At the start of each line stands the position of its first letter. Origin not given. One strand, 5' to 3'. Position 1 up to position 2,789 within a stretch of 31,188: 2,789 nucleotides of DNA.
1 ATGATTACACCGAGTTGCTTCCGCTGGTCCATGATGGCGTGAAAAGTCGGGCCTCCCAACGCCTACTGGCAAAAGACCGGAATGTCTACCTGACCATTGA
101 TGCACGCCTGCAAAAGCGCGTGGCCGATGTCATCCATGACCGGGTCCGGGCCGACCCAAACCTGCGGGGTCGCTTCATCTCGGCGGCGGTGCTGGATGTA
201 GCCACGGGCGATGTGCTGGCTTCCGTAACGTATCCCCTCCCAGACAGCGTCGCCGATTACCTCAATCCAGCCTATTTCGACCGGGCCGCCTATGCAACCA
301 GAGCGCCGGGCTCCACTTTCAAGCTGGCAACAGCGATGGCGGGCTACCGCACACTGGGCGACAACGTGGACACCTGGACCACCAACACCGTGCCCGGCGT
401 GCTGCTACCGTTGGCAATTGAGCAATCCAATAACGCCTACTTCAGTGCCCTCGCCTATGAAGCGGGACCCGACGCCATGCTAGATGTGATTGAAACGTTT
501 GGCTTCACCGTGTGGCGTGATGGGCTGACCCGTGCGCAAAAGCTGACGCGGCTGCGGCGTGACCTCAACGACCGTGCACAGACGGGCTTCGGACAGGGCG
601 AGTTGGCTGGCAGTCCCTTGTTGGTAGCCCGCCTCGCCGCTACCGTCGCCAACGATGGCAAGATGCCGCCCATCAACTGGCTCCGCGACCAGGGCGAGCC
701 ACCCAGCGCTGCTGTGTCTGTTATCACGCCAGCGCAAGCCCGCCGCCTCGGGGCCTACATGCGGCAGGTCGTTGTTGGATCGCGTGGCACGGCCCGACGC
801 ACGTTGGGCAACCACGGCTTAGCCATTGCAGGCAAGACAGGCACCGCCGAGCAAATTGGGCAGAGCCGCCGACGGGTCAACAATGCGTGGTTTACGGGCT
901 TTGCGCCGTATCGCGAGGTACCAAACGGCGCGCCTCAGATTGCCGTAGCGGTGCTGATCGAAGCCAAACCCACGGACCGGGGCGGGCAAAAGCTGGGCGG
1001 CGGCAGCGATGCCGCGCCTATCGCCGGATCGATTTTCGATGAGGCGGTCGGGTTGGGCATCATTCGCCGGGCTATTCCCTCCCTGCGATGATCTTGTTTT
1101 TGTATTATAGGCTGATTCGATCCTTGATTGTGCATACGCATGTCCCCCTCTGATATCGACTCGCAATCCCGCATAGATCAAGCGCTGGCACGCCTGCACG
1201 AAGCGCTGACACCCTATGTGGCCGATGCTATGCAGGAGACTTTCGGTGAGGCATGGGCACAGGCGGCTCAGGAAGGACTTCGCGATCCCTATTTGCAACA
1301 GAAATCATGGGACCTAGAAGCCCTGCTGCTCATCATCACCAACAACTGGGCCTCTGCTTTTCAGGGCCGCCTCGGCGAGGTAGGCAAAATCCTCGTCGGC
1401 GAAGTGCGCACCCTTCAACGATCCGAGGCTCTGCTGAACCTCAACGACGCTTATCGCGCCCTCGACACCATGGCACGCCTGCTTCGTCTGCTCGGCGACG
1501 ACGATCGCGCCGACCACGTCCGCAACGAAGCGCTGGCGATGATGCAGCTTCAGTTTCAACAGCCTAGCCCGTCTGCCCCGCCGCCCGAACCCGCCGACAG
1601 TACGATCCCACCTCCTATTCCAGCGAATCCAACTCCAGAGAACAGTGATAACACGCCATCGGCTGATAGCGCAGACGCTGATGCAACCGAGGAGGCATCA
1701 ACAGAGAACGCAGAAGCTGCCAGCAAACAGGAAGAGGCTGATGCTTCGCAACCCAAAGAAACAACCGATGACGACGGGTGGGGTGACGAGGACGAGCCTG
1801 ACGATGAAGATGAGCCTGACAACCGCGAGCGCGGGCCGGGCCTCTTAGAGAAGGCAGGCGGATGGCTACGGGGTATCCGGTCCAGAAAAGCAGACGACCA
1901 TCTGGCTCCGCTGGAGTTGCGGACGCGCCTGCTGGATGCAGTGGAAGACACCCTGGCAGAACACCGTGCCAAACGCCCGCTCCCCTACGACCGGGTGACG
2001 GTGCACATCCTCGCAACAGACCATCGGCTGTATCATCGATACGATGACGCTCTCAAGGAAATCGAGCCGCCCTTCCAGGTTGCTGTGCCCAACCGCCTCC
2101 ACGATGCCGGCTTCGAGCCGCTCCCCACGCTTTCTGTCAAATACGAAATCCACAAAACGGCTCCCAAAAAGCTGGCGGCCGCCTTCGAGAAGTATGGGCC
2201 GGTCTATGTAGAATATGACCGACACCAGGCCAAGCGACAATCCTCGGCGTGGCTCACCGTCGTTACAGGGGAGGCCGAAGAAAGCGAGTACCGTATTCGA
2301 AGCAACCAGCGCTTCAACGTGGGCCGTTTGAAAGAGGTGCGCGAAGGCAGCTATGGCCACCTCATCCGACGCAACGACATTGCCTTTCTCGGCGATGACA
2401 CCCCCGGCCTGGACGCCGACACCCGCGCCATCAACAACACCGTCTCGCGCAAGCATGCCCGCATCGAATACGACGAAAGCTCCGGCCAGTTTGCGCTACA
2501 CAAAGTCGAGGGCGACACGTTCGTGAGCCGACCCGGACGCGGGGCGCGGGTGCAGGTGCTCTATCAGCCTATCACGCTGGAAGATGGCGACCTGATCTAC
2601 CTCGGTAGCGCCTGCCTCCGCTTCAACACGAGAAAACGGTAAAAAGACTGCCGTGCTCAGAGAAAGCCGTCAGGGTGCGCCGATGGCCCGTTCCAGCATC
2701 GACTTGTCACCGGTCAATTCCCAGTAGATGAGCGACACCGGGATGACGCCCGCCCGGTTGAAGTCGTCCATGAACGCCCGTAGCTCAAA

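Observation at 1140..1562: Catalytically dead Swt1-like HEPN domain fused to an FhaA-like phospho-threonine reader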

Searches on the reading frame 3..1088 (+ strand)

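Call 4: search_protein_families(library=pfam, proteins=[window:3-1088:+], max_evalue=10)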
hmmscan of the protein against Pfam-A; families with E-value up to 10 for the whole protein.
window:3-1088:+ (362 aa): 3 families
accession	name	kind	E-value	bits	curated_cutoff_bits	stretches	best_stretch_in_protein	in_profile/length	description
PF00905.27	Transpeptidase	-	4.6e-36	125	22.1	1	60-345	2-298/299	Penicillin binding protein transpeptidase domain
PF24881.1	DUF7739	-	0.04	14.9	27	1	210-257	20-65/98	Domain of unknown function (DUF7739)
PF02113.21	Peptidase_S13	-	0.04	13.1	22.8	1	93-128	34-68/444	D-Ala-D-Ala carboxypeptidase 3 (S13) family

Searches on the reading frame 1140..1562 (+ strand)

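Call 4: search_protein_families(library=pfam, proteins=[window:1140-1562:+], max_evalue=10)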
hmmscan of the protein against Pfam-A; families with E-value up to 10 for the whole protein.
window:1140-1562:+ (141 aa): 2 families
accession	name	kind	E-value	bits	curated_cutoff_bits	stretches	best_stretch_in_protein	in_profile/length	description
PF18731.6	HEPN_Swt1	-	1.9e-16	60.8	27.5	1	14-118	1-114/115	Swt1-like HEPN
PF09548.15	Spore_III_AB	-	0.017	15.6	32.5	1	14-58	64-108/170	Stage III sporulation protein AB (spore_III_AB)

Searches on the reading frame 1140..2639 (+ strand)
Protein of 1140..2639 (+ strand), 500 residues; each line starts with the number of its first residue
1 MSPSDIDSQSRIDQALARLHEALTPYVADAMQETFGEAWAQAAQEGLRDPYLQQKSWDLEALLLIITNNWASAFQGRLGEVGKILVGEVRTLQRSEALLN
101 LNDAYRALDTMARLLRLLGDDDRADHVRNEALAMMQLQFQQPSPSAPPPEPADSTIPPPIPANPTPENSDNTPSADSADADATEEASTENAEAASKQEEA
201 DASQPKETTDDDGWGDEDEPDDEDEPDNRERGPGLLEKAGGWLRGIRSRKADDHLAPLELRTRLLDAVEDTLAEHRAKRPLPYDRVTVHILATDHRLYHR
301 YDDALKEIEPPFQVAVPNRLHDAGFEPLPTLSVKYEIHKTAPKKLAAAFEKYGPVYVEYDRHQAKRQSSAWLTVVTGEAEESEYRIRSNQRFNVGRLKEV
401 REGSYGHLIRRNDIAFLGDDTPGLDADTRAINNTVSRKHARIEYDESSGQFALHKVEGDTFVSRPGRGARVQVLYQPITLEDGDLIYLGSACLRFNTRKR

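Call 4: search_protein_families(library=pfam, proteins=[window:1140-2639:+], max_evalue=10)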
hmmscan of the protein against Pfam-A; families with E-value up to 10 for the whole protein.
window:1140-2639:+ (500 aa): 4 families
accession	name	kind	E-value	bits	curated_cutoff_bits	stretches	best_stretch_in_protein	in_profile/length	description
PF18731.6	HEPN_Swt1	-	1e-15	58.4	27.5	1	14-118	1-114/115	Swt1-like HEPN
PF00498.31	FHA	-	9e-06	26.5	20.7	1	428-489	11-67/67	FHA domain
PF02724.19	CDC45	-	0.39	9.4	34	1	172-231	136-193/624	CDC45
PF09548.15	Spore_III_AB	-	0.44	11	32.5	1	16-58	66-108/170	Stage III sporulation protein AB (spore_III_AB)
